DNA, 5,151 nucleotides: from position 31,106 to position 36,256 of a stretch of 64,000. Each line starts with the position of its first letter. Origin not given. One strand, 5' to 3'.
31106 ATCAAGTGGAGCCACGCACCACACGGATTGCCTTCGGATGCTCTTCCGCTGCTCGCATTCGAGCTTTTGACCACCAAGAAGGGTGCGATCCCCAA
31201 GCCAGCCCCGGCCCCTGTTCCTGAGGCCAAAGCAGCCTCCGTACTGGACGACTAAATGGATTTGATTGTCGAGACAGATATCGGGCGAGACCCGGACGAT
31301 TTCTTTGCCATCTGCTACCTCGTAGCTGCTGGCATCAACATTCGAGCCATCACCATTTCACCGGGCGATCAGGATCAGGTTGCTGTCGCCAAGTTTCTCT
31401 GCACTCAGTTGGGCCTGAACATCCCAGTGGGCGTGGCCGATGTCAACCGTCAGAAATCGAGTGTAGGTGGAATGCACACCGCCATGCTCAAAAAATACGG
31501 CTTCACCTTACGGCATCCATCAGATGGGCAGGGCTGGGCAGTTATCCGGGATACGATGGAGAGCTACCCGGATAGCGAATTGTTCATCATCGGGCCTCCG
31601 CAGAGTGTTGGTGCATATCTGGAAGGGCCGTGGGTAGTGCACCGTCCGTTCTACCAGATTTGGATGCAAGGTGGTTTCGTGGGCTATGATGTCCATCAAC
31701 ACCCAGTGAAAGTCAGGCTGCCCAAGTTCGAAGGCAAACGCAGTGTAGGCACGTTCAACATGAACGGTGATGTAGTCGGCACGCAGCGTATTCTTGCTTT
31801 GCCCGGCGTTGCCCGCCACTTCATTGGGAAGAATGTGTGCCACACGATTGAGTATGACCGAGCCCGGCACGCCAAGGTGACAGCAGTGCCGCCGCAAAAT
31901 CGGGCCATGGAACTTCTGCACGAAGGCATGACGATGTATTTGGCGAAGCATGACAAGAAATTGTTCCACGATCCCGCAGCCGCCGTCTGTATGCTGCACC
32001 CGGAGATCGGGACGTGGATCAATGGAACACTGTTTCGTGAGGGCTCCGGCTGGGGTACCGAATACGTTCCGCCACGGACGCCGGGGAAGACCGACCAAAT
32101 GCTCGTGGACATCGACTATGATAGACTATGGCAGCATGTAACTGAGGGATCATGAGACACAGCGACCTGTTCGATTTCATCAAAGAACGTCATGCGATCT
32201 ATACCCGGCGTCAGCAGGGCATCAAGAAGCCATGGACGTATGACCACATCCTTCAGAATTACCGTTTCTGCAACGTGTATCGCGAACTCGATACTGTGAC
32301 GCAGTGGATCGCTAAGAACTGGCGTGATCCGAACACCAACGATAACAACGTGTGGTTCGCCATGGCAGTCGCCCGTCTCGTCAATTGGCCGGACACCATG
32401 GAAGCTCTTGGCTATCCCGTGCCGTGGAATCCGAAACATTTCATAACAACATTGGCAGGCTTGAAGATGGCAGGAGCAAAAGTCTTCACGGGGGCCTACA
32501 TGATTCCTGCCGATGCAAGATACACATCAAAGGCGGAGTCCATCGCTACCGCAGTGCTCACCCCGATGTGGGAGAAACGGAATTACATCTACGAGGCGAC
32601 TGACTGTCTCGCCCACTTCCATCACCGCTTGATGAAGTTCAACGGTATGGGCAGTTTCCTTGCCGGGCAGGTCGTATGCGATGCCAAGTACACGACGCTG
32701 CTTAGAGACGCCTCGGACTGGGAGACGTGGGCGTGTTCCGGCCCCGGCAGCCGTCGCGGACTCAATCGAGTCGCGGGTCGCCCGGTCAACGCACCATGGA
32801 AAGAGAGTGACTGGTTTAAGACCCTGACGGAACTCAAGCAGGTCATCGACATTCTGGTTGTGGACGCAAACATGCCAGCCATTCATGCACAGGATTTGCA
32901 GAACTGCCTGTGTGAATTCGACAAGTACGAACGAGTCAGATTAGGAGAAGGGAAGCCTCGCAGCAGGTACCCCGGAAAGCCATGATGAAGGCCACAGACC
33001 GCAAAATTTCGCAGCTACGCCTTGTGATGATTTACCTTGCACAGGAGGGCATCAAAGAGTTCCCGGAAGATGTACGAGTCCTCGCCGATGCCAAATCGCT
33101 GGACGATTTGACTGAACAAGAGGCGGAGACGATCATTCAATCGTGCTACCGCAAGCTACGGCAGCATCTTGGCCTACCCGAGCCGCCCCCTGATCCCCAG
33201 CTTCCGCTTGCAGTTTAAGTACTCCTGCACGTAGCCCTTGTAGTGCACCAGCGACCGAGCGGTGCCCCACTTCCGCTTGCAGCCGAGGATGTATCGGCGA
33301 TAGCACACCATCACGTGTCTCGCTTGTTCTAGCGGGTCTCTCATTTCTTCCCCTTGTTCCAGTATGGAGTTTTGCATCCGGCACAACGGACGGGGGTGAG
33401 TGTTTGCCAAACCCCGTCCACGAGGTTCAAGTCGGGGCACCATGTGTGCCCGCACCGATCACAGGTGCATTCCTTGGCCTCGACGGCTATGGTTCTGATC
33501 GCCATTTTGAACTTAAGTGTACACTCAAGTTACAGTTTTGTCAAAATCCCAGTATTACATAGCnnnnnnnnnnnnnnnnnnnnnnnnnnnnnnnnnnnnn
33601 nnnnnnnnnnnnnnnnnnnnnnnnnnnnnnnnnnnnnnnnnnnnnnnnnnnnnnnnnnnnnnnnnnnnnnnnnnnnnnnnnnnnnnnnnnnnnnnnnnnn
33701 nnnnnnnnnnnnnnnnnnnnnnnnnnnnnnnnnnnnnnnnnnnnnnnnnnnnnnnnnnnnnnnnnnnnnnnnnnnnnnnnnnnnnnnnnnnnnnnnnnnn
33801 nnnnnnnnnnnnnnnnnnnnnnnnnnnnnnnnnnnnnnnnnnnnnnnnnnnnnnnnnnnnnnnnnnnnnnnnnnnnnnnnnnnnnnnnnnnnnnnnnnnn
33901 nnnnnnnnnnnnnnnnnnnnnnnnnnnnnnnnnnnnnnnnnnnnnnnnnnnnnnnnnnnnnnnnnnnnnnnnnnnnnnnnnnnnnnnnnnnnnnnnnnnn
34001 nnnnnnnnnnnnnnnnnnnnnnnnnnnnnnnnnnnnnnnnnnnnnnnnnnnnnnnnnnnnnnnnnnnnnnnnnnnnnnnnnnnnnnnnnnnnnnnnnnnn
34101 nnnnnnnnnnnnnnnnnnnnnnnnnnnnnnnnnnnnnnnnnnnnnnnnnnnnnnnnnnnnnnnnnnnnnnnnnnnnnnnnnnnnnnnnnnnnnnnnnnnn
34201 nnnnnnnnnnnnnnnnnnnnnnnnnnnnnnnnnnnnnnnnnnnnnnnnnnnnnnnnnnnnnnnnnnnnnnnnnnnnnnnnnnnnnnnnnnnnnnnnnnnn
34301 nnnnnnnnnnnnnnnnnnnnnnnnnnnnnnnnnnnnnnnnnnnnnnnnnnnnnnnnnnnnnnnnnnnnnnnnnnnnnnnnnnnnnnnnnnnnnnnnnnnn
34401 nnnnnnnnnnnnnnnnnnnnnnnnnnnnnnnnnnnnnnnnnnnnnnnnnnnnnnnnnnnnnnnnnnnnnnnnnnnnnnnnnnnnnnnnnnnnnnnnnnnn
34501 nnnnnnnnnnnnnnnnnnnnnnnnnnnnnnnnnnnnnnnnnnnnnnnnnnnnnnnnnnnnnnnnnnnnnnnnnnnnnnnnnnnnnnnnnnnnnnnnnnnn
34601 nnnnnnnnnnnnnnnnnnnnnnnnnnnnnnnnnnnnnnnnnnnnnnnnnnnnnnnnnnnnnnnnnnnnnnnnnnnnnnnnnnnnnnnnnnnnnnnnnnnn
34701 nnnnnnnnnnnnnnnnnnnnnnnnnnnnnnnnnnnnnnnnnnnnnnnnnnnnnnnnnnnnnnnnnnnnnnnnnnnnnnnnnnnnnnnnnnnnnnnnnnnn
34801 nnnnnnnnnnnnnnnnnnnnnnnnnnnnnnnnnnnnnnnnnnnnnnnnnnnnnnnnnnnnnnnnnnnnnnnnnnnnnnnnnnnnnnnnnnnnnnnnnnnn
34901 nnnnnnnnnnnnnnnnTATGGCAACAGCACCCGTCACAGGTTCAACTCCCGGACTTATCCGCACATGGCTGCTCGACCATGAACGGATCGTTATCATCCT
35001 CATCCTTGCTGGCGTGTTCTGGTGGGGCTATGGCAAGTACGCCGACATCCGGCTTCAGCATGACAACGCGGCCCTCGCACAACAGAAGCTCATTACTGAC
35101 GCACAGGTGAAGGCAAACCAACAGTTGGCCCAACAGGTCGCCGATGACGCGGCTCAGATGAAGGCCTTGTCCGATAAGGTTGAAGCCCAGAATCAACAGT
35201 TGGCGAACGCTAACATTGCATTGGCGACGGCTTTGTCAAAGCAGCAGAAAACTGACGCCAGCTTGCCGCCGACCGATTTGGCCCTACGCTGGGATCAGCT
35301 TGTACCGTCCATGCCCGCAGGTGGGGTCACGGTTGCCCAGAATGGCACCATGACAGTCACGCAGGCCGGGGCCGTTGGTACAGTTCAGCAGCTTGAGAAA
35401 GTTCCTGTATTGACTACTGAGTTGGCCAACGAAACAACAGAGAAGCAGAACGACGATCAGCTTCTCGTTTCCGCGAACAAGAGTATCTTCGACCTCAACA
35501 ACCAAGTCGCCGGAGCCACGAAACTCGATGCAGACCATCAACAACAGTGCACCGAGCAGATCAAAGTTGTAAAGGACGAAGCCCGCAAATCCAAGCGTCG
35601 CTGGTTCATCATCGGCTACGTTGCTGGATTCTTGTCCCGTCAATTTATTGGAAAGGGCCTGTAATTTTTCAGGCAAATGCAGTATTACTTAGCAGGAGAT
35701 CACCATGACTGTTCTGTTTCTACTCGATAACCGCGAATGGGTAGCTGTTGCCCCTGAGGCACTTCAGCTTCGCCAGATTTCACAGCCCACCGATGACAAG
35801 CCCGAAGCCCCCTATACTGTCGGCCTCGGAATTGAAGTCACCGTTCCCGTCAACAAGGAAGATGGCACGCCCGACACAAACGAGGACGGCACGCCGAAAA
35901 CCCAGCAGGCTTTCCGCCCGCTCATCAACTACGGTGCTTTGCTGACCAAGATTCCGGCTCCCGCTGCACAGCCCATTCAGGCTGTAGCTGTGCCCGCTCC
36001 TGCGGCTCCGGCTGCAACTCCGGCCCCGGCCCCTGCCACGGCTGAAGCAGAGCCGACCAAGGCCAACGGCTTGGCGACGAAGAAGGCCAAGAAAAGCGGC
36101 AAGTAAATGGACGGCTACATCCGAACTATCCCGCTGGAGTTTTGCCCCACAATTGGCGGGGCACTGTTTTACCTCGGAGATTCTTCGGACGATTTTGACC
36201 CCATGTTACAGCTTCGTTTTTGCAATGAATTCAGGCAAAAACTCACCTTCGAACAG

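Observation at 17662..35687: Recurrent 15-nt motif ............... (core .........) just upstream of start codons; candidate phage-specific promoter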

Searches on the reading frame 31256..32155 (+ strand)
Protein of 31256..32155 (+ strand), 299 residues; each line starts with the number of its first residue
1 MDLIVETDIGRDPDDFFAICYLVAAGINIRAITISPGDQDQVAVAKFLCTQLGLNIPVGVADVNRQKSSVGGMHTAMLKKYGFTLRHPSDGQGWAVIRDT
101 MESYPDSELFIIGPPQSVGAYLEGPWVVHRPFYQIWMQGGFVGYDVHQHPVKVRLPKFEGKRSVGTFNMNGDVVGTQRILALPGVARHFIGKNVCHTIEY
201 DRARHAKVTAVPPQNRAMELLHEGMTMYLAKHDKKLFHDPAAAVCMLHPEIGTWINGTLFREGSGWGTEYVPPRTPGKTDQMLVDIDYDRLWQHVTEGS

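Call 10: search_protein_families(library=phrogs, proteins=[window:31256-32155:+])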
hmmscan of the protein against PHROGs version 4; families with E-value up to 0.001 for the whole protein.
window:31256-32155:+ (299 aa): 0 families

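Call 12: search_protein_families(library=pfam, proteins=[window:31256-32155:+])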
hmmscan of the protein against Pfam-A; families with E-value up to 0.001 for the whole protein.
window:31256-32155:+ (299 aa): 1 family
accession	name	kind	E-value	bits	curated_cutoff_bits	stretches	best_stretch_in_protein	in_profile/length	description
PF01156.24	IU_nuc_hydro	-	2e-12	47.8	34.2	1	3-254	1-252/297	Inosine-uridine preferring nucleoside hydrolase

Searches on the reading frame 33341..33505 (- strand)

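Call 46: search_protein_families(library=pfam, proteins=[window:33341-33505:-], max_evalue=1)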
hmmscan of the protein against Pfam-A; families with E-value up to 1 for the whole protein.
window:33341-33505:- (54 aa): 4 families
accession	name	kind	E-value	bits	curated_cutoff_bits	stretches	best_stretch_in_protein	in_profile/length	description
PF24029.1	DUF7340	-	0.0028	17.9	27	1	7-25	33-51/62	Domain of unknown function (DUF7340)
PF13717.11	Zn_ribbon_4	-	0.033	14.6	30.3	1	6-22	19-35/36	zinc-ribbon domain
PF22191.2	IBR_1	-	0.08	13.3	27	1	11-23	20-32/47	IBR domain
PF23547.1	Zn_ribbon_FGT1_1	-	0.087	12.9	27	1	39-46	3-10/35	FORGETTER1 first zinc ribbon domain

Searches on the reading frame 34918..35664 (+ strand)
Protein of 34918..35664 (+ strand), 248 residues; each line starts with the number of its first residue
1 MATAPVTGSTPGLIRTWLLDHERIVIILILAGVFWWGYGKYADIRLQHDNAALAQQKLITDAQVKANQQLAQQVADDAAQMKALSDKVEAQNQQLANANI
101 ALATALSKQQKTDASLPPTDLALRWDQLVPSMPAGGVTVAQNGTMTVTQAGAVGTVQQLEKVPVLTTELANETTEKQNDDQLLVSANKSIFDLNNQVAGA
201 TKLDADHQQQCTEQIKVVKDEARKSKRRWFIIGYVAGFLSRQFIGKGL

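Call 12: search_protein_families(library=pfam, proteins=[window:34918-35664:+])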
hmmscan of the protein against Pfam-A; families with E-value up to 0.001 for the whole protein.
window:34918-35664:+ (248 aa): 0 families

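Call 46: search_protein_families(library=pfam, proteins=[window:34918-35664:+], max_evalue=1)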
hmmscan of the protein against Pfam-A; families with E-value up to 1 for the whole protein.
window:34918-35664:+ (248 aa): 1 family
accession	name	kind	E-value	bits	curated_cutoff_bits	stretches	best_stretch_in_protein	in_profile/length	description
PF15754.10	SPESP1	-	0.15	11.6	27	1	132-225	152-248/322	Sperm equatorial segment protein 1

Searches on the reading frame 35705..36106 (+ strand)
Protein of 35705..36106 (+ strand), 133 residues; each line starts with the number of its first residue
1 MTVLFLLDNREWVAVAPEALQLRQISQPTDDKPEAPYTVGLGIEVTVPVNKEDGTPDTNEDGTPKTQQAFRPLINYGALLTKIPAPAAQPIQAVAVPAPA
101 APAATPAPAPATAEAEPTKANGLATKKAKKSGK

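Call 46: search_protein_families(library=pfam, proteins=[window:35705-36106:+], max_evalue=1)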
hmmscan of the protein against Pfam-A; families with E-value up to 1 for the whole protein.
window:35705-36106:+ (133 aa): 1 family
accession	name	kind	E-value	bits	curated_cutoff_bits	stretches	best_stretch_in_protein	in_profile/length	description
PF00428.24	Ribosomal_60s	-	0.87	10.6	28.1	0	83-119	42-75/88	60s Acidic ribosomal protein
